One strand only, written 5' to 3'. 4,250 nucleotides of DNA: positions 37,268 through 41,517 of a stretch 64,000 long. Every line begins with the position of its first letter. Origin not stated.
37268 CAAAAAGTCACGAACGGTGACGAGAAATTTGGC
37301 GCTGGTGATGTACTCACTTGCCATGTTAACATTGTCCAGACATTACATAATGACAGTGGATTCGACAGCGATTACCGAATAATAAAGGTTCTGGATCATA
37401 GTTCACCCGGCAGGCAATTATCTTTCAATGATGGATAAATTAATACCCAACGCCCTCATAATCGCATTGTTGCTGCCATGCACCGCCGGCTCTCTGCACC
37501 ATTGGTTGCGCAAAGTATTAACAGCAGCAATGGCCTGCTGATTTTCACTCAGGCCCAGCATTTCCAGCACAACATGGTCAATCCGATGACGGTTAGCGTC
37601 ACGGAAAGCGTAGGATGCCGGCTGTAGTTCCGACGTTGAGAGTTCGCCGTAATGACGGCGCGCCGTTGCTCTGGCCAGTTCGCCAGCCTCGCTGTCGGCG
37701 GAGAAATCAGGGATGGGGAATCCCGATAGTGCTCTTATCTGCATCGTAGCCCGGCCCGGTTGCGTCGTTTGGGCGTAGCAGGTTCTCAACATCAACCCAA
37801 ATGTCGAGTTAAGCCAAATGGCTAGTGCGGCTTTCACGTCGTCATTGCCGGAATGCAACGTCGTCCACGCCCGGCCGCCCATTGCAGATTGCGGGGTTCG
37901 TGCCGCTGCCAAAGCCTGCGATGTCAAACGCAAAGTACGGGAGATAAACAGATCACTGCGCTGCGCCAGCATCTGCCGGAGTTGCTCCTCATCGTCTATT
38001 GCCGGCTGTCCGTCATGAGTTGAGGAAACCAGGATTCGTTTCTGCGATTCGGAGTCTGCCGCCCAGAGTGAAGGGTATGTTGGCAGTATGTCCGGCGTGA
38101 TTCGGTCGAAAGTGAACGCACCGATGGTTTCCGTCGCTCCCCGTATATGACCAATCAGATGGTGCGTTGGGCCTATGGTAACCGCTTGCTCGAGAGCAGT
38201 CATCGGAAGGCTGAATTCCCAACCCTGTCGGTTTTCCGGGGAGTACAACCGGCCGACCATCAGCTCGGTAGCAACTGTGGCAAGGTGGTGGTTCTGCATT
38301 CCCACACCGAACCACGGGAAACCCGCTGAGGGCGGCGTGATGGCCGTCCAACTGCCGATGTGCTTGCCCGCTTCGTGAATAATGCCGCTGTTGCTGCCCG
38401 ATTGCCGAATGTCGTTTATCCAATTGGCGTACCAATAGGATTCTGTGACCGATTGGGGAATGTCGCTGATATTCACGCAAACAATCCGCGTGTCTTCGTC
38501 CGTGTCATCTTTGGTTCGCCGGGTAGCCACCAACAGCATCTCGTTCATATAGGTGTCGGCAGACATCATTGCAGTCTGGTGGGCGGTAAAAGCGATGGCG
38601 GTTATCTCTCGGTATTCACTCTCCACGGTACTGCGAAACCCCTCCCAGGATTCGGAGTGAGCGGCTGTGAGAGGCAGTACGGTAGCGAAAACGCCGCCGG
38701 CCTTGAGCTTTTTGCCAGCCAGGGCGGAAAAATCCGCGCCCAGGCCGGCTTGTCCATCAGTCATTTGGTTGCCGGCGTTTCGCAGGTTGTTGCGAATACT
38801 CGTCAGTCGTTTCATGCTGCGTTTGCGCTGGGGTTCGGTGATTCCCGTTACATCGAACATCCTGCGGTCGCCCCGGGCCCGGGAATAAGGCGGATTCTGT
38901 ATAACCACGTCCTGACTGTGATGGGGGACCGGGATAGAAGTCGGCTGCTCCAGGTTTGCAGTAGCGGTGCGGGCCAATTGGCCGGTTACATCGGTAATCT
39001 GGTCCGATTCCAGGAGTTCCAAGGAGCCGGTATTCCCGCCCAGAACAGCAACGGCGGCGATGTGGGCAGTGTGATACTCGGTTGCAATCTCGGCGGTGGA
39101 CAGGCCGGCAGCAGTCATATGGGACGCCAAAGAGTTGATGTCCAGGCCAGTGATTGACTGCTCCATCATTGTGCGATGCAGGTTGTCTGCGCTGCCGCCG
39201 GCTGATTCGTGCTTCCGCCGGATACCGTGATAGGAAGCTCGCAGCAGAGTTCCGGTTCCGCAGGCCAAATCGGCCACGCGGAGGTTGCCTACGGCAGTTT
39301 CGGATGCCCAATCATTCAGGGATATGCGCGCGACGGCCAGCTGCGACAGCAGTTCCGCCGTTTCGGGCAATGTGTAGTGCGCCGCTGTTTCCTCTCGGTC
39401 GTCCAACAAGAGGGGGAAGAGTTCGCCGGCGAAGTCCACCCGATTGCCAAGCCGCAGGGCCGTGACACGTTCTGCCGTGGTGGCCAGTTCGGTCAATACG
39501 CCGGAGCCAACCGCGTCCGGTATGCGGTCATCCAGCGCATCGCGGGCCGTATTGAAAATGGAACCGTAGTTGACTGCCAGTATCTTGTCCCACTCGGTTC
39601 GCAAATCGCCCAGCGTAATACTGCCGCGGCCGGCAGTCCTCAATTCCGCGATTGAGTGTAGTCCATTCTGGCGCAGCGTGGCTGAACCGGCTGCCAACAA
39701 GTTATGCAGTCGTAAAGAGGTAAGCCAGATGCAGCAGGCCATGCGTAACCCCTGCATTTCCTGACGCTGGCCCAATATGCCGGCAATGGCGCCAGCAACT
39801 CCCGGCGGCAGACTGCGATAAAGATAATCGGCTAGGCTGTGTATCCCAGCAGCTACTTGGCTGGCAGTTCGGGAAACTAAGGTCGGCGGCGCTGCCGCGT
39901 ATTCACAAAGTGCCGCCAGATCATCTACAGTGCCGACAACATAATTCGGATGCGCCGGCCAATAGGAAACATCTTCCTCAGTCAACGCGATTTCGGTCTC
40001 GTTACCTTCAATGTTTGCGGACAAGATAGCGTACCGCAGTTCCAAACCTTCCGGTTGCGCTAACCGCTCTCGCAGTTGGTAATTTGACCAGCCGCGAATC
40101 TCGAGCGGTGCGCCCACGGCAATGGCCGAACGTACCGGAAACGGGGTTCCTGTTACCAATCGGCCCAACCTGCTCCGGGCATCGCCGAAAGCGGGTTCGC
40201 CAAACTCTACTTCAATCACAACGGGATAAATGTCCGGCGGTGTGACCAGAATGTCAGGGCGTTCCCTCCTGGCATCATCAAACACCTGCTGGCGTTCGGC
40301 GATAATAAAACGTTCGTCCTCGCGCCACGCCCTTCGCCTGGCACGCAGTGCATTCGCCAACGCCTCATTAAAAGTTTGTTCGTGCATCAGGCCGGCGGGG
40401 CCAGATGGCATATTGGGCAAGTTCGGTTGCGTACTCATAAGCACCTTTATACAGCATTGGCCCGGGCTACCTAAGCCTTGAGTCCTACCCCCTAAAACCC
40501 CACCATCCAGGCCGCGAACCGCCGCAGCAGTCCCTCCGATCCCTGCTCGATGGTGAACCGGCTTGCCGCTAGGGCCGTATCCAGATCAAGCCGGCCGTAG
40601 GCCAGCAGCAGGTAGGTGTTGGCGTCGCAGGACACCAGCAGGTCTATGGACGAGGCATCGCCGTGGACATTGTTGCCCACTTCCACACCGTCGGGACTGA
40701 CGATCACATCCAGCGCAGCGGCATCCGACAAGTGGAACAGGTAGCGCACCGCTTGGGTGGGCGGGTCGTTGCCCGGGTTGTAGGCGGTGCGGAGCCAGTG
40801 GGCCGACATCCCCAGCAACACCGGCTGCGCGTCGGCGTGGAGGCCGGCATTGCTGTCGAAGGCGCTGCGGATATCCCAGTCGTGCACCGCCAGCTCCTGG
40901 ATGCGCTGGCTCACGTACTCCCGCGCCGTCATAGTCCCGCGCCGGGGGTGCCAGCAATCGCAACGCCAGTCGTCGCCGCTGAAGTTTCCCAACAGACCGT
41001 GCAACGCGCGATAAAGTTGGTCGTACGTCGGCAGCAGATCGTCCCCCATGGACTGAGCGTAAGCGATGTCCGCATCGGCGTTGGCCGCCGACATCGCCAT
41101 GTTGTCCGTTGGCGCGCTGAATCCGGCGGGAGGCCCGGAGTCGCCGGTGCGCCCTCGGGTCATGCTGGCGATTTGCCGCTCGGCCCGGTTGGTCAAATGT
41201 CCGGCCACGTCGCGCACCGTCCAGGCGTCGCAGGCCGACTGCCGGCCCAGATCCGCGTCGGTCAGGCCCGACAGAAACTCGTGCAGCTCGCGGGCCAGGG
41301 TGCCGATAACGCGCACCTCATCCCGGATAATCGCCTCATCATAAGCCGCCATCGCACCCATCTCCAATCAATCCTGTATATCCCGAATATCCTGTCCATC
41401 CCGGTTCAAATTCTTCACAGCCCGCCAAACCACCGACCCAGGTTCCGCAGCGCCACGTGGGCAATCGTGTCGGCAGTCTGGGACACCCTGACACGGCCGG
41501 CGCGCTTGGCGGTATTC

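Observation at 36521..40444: Very AT-rich orphan gene convergent and overlapping with a 1008-aa methyltransferase/nuclease-like gene: candidate two-gene defence unit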

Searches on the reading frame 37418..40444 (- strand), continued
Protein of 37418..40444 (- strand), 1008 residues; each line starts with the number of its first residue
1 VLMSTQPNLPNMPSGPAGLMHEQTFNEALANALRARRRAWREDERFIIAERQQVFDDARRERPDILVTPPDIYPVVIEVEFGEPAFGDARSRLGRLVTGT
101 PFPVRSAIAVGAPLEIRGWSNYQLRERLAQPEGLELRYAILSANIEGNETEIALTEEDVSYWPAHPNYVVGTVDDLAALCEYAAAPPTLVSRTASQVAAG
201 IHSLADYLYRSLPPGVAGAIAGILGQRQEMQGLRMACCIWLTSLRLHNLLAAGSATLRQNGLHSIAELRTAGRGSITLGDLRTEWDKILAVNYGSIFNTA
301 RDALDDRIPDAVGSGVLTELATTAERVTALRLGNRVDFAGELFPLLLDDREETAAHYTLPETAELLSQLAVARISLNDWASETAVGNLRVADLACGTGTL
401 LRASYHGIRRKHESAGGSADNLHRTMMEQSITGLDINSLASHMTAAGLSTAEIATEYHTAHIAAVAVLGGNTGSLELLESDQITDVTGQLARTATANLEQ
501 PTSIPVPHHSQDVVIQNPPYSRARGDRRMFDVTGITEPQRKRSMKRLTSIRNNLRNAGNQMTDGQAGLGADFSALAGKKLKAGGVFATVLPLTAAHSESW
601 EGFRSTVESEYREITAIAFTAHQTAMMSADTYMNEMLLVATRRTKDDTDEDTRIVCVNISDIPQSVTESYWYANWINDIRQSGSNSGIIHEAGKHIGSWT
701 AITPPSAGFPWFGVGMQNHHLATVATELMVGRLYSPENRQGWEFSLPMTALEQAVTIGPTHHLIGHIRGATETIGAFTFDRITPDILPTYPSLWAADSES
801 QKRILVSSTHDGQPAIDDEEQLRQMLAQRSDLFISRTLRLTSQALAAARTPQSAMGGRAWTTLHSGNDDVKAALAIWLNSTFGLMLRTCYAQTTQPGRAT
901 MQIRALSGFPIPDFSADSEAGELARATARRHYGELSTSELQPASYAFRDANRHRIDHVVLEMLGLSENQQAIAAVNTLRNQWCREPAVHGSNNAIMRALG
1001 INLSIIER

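Call 61: search_protein_families(library=padloc, proteins=[P0129, P0133, P0140, P0160, P0183, P0199, P0239, P0251, P0267], max_evalue=0.001)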
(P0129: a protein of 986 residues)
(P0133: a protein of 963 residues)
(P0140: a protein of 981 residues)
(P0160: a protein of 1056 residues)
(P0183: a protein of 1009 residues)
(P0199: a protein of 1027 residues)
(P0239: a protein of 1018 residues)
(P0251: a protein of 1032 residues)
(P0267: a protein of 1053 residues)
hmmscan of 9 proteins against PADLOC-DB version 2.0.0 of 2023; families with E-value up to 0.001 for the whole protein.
P0129 (986 aa): 8 families
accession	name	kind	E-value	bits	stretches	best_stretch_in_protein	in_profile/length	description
PDLC03338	MTase_II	-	1.2e-07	28.9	1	326-445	116-225/604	Type II methyltransferase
PDLC02529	PglX|PglXI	-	1e-05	21.5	1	372-506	229-368/1189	PglX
PDLC02525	PglX|PglXI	-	2e-05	21.4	0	366-433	279-345/607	PglX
PDLC03348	MTase_II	-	4.1e-05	20.3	1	331-433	214-309/727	Type II methyltransferase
PDLC03623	REase_MTase_IIG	-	4.6e-05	19.4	1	327-442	291-400/1022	Type IIG restriction enzyme-methyltransferase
PDLC03226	MTase_II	-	0.00011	19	1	329-390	8-63/579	Type II methyltransferase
PDLC02521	PglX|PglXI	-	0.00026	17.1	0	370-433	307-369/1174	PglX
PDLC03610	REase_MTase_IIG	-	0.00064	15.9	1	372-516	354-494/1096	Type IIG restriction enzyme-methyltransferase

P0133 (963 aa): 3 families
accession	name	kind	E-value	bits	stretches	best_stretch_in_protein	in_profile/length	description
PDLC04134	mad2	-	5.6e-10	36.6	1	314-607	265-454/492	mads_2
PDLC03338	MTase_II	-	3.1e-06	24.2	1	316-410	126-213/604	Type II methyltransferase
PDLC03623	REase_MTase_IIG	-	0.00013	18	1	310-409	293-390/1022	Type IIG restriction enzyme-methyltransferase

P0140 (981 aa): 5 families
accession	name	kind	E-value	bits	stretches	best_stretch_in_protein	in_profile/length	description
PDLC04134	mad2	-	3.8e-08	30.6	1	312-596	250-423/492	mads_2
PDLC03029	MTase_I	-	1.6e-05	21.6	1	324-415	169-255/661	Type I methyltransferase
PDLC03021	MTase_I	-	3.3e-05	20.9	0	365-430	186-247/491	Type I methyltransferase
PDLC03623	REase_MTase_IIG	-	8.9e-05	18.5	1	315-421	287-384/1022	Type IIG restriction enzyme-methyltransferase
PDLC03338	MTase_II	-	0.00015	18.6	0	325-425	124-210/604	Type II methyltransferase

P0160 (1056 aa): 0 families

P0183 (1009 aa): 1 family
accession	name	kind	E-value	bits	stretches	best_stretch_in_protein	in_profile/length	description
PDLC04134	mad2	-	1.2e-07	28.9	1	332-651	267-457/492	mads_2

P0199 (1027 aa): 1 family
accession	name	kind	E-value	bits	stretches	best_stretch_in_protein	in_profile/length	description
PDLC03338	MTase_II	-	2.3e-05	21.3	0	318-421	124-214/604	Type II methyltransferase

P0239 (1018 aa): 7 families
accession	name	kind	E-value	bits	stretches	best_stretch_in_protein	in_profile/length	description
PDLC03338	MTase_II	-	2.6e-10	37.7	2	585-637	273-325/604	Type II methyltransferase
PDLC04134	mad2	-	1.6e-07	28.6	1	333-641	263-425/492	mads_2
PDLC03630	REase_MTase_IIG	-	1.7e-05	20.8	1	306-428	329-460/1100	Type IIG restriction enzyme-methyltransferase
PDLC02525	PglX|PglXI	-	3.2e-05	20.8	1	371-432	282-343/607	PglX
PDLC03348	MTase_II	-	7e-05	19.5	0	333-432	215-307/727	Type II methyltransferase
PDLC03021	MTase_I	-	0.00011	19.2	0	375-432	187-243/491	Type I methyltransferase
PDLC02529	PglX|PglXI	-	0.00054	15.8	1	372-430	227-286/1189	PglX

P0251 (1032 aa): 4 families
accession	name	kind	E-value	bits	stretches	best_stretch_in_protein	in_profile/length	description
PDLC03338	MTase_II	-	3.8e-10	37.1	1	588-678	270-355/604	Type II methyltransferase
PDLC04134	mad2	-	2.6e-08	31.2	1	353-676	265-449/492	mads_2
PDLC03348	MTase_II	-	0.00013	18.6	0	355-460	217-318/727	Type II methyltransferase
PDLC03021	MTase_I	-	0.00028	17.9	0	393-449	187-242/491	Type I methyltransferase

P0267 (1053 aa): 8 families
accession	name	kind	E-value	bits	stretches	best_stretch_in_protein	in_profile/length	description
PDLC03338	MTase_II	-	2.6e-09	34.4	0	542-606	262-326/604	Type II methyltransferase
PDLC04134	mad2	-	2.3e-06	24.7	1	309-611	251-427/492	mads_2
PDLC03606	REase_MTase_IIG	-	0.00016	18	0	236-382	250-385/935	Type IIG restriction enzyme-methyltransferase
PDLC03630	REase_MTase_IIG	-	0.0002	17.3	1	323-415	367-460/1100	Type IIG restriction enzyme-methyltransferase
PDLC03021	MTase_I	-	0.00031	17.7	0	361-419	187-243/491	Type I methyltransferase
PDLC03348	MTase_II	-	0.00076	16.1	0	322-418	216-306/727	Type II methyltransferase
PDLC02525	PglX|PglXI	-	0.00081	16.1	0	348-419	273-343/607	PglX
PDLC03226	MTase_II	-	0.00093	15.9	0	320-384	10-68/579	Type II methyltransferase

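Call 65: search_protein_families(library=pfam, proteins=[L018:6535-9897:+, L010:6390-9944:-, L021:6571-9915:-, L008:13305-17369:+, L022:2644-7752:-, L002:8497-9027:+, L004:14848-15390:-, L011:13170-15683:-, L007:8000-9973:+], max_evalue=0.0001)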
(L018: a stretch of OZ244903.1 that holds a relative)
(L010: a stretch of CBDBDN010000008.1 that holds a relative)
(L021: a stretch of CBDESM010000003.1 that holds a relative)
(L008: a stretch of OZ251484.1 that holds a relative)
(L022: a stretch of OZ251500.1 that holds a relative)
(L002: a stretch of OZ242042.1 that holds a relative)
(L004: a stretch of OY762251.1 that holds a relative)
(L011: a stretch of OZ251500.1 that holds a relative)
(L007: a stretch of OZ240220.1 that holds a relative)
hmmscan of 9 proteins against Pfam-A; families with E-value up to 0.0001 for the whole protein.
L018:6535-9897:+ (1120 aa): 9 families
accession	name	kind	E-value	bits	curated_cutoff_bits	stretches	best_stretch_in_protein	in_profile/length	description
PF02786.22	CPSase_L_D2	-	1.3e-99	332.4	19.8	2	126-347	1-210/211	Carbamoyl-phosphate synthase L chain, ATP binding domain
PF25596.1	CPSase_L_D1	-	1.6e-87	289.7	27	2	8-122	3-117/118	Carbamoyl phosphate synthase preATP-grasp domain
PF02142.27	MGS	-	2.9e-19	69.4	24.1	1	1001-1084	5-94/94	MGS-like domain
PF02787.25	CPSase_L_D3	-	4.2e-17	62.3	26.6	1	440-512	6-79/80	Carbamoyl-phosphate synthetase large chain, oligomerisation domain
PF07478.18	Dala_Dala_lig_C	-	1.9e-12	47.6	24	1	152-286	27-162/204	D-ala D-ala ligase C-terminus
PF15632.11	ATPgrasp_Ter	-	6.6e-07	29.6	29.1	0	867-912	68-112/131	ATP-grasp in the biosynthetic pathway with Ter operon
PF02655.19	ATP-grasp_3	-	6.7e-07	30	23.2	0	706-884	15-156/160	ATP-grasp domain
PF01071.24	GARS_A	-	1.2e-05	25.7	27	0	709-804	17-117/194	Phosphoribosylglycinamide synthetase, ATP-grasp (A) domain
PF02222.28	ATP-grasp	-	2.9e-05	24.2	27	0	135-282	4-146/179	ATP-grasp domain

L010:6390-9944:- (1184 aa): 0 families

L021:6571-9915:- (1114 aa): 1 family
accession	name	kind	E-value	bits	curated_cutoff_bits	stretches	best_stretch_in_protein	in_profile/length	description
PF12686.12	DUF3800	-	2.1e-05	25.7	21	1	828-1048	1-148/149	Protein of unknown function (DUF3800)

L008:13305-17369:+ (1354 aa): 6 families
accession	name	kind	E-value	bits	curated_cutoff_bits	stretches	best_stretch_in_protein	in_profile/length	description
PF00562.33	RNA_pol_Rpb2_6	-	1.9e-129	432.5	23.4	1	723-1198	3-373/373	RNA polymerase Rpb2, domain 6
PF04561.19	RNA_pol_Rpb2_2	-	4.4e-34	118.3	21.7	1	202-395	1-189/190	RNA polymerase Rpb2, domain 2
PF04565.21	RNA_pol_Rpb2_3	-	2e-29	102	21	1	456-523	1-67/68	RNA polymerase Rpb2, domain 3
PF04560.25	RNA_pol_Rpb2_7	-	2.4e-26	92.4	32.1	1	1200-1274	1-85/87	RNA polymerase Rpb2, domain 7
PF04563.20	RNA_pol_Rpb2_1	-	9.4e-20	71.5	28.2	1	85-441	1-201/203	RNA polymerase beta subunit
PF10385.14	RNA_pol_Rpb2_45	-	2.5e-17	63.1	28.2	1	593-660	8-66/66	RNA polymerase beta subunit external 1 domain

L022:2644-7752:- (1702 aa): 2 families
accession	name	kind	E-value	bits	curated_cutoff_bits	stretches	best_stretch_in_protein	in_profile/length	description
PF14339.12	DUF4394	-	3.6e-06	26.9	29.6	0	363-426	165-230/230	Domain of unknown function (DUF4394)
PF04151.21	PPC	-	1.1e-05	26.6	25.9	1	1019-1092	3-68/70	Bacterial pre-peptidase C-terminal domain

L002:8497-9027:+ (176 aa): 1 family
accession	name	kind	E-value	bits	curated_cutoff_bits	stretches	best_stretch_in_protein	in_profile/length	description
PF05942.16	PaREP1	-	1.3e-10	41.6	24.4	1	18-120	3-114/115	Archaeal PaREP1/PaREP8 family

L004:14848-15390:- (180 aa): 1 family
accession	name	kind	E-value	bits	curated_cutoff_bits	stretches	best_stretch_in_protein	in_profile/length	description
PF05942.16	PaREP1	-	1.5e-08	35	24.4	1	26-120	10-112/115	Archaeal PaREP1/PaREP8 family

L011:13170-15683:- (837 aa): 3 families
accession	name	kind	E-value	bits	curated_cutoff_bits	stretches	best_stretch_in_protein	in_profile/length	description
PF07786.18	HGSNAT_cat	-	3.3e-12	46.9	22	1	476-675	1-184/222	Heparan-alpha-glucosaminide N-acetyltransferase, catalytic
PF04235.18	DUF418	-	8e-12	45.8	23.6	1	732-835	54-159/163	Protein of unknown function (DUF418)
PF01757.29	Acyl_transf_3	-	2.7e-08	33.7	31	1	478-817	2-324/326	Acyltransferase domain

L007:8000-9973:+ (657 aa): 1 family
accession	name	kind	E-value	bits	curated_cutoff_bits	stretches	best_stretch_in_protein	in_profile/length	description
PF00999.27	Na_H_Exchanger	-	2.1e-60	205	26.2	1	38-411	4-369/375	Sodium/hydrogen exchanger, transmembrane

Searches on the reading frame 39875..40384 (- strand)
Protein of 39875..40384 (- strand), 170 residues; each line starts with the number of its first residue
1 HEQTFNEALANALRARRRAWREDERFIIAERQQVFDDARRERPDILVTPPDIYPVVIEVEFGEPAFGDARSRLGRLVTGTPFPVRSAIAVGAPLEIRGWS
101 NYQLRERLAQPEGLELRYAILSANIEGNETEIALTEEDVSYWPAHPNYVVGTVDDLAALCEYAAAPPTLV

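Call 63: search_solved_structures(query=A5, max_evalue=10, show_alignments=3)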
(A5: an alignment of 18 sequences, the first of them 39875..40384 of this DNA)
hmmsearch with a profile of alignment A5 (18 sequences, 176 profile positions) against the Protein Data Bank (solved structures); distinct sequences matched with E-value up to 10: 0.

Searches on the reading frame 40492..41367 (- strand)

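Call 3: search_protein_families(library=pfam, proteins=[window:40492-41367:-], max_evalue=0.1)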
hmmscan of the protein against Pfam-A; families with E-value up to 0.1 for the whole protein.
window:40492-41367:- (291 aa): 6 families
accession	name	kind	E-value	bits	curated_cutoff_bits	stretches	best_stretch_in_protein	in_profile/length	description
PF11716.13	MDMPI_N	-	8.4e-15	56.1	24.2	1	24-167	4-140/140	Mycothiol maleylpyruvate isomerase N-terminal domain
PF12867.12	DinB_2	-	6.3e-09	36.8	24.8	1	26-164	7-126/128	DinB superfamily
PF07398.16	MDMPI_C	-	3e-05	25.1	29.5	1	190-267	9-80/90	MDMPI C-terminal domain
PF02036.22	SCP2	-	0.00078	20.2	21.3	1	208-274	23-87/101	SCP-2 sterol transfer family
PF04978.18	MST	-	0.0056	17.6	27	1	26-162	11-136/149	Mycothiol-S-transferase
PF19690.4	DUF6191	-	0.095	13.1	27.4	0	61-81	10-30/42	Family of unknown function (DUF6191)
